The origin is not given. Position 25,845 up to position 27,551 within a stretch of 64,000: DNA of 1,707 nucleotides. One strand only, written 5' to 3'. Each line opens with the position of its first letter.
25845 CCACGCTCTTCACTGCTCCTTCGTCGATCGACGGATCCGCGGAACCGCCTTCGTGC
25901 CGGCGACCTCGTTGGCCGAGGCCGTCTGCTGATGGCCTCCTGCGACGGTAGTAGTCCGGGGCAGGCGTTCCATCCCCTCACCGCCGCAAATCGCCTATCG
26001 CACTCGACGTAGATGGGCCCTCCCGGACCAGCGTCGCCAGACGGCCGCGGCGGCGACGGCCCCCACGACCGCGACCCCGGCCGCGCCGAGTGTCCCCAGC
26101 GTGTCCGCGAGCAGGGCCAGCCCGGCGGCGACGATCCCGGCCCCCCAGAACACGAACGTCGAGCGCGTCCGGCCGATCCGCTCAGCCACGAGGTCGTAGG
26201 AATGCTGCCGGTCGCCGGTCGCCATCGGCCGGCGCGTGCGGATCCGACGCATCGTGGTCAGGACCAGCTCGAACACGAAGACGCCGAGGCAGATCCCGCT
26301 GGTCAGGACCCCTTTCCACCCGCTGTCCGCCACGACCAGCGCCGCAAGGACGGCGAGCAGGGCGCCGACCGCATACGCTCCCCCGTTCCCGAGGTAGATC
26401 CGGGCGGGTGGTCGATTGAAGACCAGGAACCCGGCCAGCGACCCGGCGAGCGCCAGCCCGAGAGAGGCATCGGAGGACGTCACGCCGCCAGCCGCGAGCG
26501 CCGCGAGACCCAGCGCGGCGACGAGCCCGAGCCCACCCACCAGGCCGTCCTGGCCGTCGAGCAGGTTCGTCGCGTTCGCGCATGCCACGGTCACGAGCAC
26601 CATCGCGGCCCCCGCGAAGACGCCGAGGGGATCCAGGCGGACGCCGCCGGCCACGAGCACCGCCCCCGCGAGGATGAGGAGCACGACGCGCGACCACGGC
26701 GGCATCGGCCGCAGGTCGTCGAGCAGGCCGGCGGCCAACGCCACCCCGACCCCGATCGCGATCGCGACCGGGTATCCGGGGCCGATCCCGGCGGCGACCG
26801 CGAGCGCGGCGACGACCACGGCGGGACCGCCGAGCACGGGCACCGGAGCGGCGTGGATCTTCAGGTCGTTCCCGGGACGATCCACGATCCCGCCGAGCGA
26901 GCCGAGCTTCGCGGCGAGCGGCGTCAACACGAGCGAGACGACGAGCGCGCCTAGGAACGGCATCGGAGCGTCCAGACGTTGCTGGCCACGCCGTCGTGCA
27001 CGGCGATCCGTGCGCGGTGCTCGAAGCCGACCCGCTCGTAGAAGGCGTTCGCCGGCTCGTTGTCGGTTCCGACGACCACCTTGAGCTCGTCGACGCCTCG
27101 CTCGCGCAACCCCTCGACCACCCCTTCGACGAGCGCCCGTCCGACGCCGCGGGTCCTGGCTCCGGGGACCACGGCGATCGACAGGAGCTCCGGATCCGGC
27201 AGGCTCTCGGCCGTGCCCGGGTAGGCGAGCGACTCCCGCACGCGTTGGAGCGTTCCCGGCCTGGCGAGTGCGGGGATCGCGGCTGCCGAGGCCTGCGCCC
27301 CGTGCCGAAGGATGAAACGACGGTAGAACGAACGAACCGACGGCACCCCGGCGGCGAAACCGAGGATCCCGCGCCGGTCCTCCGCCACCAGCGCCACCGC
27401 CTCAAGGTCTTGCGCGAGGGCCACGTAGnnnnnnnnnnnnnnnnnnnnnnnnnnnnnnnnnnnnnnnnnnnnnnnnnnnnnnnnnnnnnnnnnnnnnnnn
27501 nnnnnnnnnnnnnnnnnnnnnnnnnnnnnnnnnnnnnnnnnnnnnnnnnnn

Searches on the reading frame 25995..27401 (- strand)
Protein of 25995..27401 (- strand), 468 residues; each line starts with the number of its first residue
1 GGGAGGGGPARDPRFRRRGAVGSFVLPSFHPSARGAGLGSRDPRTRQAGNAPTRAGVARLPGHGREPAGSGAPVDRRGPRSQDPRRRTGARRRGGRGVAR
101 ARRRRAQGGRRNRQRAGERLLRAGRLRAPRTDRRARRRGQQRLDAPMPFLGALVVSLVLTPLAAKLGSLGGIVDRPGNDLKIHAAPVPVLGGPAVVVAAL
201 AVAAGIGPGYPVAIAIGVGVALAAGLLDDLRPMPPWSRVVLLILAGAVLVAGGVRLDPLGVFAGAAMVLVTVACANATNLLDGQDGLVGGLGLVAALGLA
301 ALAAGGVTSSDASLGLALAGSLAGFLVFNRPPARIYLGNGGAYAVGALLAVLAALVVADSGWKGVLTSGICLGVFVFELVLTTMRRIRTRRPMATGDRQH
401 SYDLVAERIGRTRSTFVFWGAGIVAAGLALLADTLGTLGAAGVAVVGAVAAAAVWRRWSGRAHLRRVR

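Call 31: search_protein_families(library=pfam, proteins=[window:25995-27401:-], max_evalue=0.0001)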
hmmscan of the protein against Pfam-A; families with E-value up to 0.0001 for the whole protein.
window:25995-27401:- (468 aa): 1 family
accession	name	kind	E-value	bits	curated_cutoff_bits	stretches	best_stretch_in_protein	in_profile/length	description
PF00953.26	Glycos_transf_4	-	4.8e-25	88.8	27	1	213-354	3-157/160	Glycosyl transferase family 4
